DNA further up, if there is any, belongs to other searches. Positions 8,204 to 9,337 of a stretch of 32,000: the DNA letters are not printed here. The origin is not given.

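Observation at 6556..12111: Orphan four-gene operon: leaderless GGT-family hydrolase, DUF482/FemAB-like transferase, thioesterase, acyl-AMP ligase::carrier protein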

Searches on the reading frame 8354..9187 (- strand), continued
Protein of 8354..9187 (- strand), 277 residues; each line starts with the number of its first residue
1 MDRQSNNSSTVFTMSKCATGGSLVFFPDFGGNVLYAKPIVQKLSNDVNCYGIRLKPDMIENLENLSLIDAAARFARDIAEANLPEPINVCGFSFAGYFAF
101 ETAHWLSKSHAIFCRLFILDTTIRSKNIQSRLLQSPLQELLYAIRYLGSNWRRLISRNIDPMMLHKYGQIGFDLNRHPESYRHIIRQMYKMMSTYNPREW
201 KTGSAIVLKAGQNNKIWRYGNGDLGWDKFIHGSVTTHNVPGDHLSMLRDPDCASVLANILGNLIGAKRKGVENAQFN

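Call 74: find_homologous_proteins(query=window:8354-9187:-, max_evalue=0.00001)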
Query window:8354-9187:- (277 aa): 28 proteins with E <= 0.00001 among 408 candidates.
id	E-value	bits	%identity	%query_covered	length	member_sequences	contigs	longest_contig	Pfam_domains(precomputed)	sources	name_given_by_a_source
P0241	1.8e-188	643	100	100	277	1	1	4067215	PF00975.27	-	-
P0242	4.1e-144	497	77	100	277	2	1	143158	PF00975.27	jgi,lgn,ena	-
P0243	7.9e-144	496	79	95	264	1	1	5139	PF00975.27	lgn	-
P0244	4.1e-142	491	76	100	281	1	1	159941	PF00975.27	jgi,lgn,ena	-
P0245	5.8e-129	447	69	99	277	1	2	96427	PF00975.27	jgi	jgi:thioesterase domain-containing protein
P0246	4.1e-114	399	62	100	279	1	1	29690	PF00975.27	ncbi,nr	ncbi:MAG: hypothetical protein K9G33_04480 [Sneathiella sp.]|nr:hypothetical protein [Sneathiella sp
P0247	2.4e-81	291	52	91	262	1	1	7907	PF00975.27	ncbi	-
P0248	7.9e-77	276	51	92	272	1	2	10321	PF00975.27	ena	-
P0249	2.7e-76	275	51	92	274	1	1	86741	PF00975.27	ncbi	ncbi:MAG: hypothetical protein WDZ54_10715 [Sneathiella sp.]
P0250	2.8e-75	271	52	90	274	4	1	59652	PF00975.27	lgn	-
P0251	4.5e-75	271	50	93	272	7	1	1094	PF00975.27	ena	-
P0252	3.1e-58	215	45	90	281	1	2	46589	PF00975.27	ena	-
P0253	3.1e-55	206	43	96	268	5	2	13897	PF00975.27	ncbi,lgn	-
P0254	6.7e-53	198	40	91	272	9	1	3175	PF00975.27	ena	-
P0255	5.8e-52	195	40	89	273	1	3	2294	PF00975.27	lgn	-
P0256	3.7e-50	189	39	93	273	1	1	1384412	PF00975.27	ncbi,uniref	ncbi:thioesterase domain-containing protein [Palleronia sp. KMU-117]|uniref:thioesterase domain-cont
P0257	2.4e-48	183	40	88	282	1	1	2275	PF12697.14,PF00975.27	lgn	-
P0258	1.6e-46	177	35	95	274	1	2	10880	PF00975.27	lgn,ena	-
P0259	2.8e-46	176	39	90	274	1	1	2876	PF00975.27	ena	-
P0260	2.1e-44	170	41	89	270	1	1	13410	PF00975.27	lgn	-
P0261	6.4e-42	162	36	93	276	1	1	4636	PF00975.27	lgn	-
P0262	1.4e-41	161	38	89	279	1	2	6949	PF00975.27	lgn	-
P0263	9.2e-41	158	34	91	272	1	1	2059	PF12697.14,PF00975.27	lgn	-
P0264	1.7e-40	157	38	89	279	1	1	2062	PF00975.27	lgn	-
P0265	1.5e-36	144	30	93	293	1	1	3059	PF12697.14,PF00975.27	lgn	-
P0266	1.2e-35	141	40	93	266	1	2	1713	PF00975.27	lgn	-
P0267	6.4e-35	139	35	90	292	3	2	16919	PF00975.27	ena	-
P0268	4.8e-27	113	36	79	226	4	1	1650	PF00975.27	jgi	jgi:thioesterase domain-containing protein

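Call 80: predict_structure(alignment_id=A5)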
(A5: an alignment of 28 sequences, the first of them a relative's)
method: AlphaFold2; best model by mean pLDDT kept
length: 277 residues; sequences in the alignment: 28
mean_pLDDT: 87.0   pTM: 0.86
mean pLDDT of the five models: 87.0, 85.8, 85.3, 85.1, 84.6
residues with pLDDT >= 90: 184; 70-90: 64; 50-70: 13; < 50: 16
segments of 3 or more residues with pLDDT < 50: 1-7, 269-277
pLDDT, mean of each block of 10 residues (from residue 1): 53 91 95 94 94 94 95 97 95 96 96 93 86 83 84 79 85 91 94 92 94 62 87 95 94 96 70 36
secondary structure, 60 per line:
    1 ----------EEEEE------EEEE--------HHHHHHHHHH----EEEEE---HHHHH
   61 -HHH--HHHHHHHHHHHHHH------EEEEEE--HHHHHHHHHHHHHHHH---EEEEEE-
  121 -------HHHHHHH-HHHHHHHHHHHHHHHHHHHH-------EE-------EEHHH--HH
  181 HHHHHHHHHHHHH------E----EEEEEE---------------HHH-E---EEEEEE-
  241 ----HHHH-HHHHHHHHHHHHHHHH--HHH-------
elements in order: E11-15 E22-25 H34-43 E48-52 H56-60 H67-80 E87-92 H95-110 E114-119 H128-134 H136-155 H179-193 E205-210 E234-239 H245-248 H250-265

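Call 83: fold_search(model_id=the predicted structure, library=pdb)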
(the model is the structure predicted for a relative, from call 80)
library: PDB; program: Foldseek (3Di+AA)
matches with E <= 10: 1644; with E <= 0.001: 897
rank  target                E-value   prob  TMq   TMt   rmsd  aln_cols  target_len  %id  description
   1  7vo5                  1.8e-12  1.00  0.57  0.57   8.3       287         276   16  Pimaricin type I PKS thioesterase domain (holo Pim TE) (released 2022-01-19)
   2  2px6_B                2.1e-12  1.00  0.57  0.60   9.1       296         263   16  Crystal structure of the thioesterase domain of human fatty acid synthase inhibited by Orlistat (released 2007-07-10)
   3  6ece_A                2.4e-12  1.00  0.57  0.62   9.0       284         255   19  Vlm2 thioesterase domain with genetically encoded 2,3-diaminopropionic acid bound with a dodecadepsipeptide, space gro (released 2018-12-12)
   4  6ecc                  3.1e-12  1.00  0.58  0.68  11.3       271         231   18  Vlm2 thioesterase domain wild type structure 2 (released 2018-12-12)
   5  1xkt_A                5.4e-12  1.00  0.59  0.62   7.8       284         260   16  Human fatty acid synthase: Structure and substrate selectivity of the thioesterase domain (released 2004-10-26)
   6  6ecf_E                5.4e-12  1.00  0.54  0.57   9.7       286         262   18  Vlm2 thioesterase domain with genetically encoded 2,3-diaminopropionic acid bound with a dodecadepsipeptide, space gro (released 2018-12-12)
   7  4z49_A                7.3e-12  1.00  0.57  0.60   8.9       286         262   18  Homo Sapiens Fatty Acid Synthetase, Thioesterase Domain at 1.7 Angstroms Resolution (released 2016-03-16)
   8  6ece_B                7.8e-12  1.00  0.55  0.64   9.2       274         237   21  Vlm2 thioesterase domain with genetically encoded 2,3-diaminopropionic acid bound with a dodecadepsipeptide, space gro (released 2018-12-12)
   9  6ecf_F                8.8e-12  1.00  0.54  0.57   9.0       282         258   20  Vlm2 thioesterase domain with genetically encoded 2,3-diaminopropionic acid bound with a dodecadepsipeptide, space gro (released 2018-12-12)
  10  4zxh                  1.0e-11  1.00  0.62  0.14   8.4       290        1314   16  Crystal Structure of holo-AB3403 a four domain nonribosomal peptide synthetase from Acinetobacter Baumanii (released 2015-12-30)
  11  6ecb                  1.1e-11  1.00  0.55  0.58  10.5       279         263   20  Vlm2 thioesterase domain wild type structure 1 (released 2018-12-12)
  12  6ojc                  1.4e-11  1.00  0.58  0.71   6.4       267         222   17  A high-resolution crystal structure of NocB thioesterase domain from Nocardicin cluster (released 2019-09-11)
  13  6ecd_A                1.4e-11  1.00  0.57  0.64  10.0       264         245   20  Vlm2 thioesterase domain with genetically encoded 2,3-diaminopropionic acid bound with a tetradepsipeptide (released 2018-12-12)
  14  2px6_A                1.5e-11  1.00  0.60  0.65   8.3       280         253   16  Crystal structure of the thioesterase domain of human fatty acid synthase inhibited by Orlistat (released 2007-07-10)
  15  5v3x_A                1.5e-11  1.00  0.63  0.64   6.4       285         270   17  Crystal Structure of Mtb Pks13 Thioesterase domain in complex with inhibitor TAM1 (released 2017-07-05)
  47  3tej_B                2.2e-10  1.00  0.60  0.58   7.4       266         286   12  Crystal structure of a domain fragment involved in peptide natural product biosynthesis (released 2012-01-18)
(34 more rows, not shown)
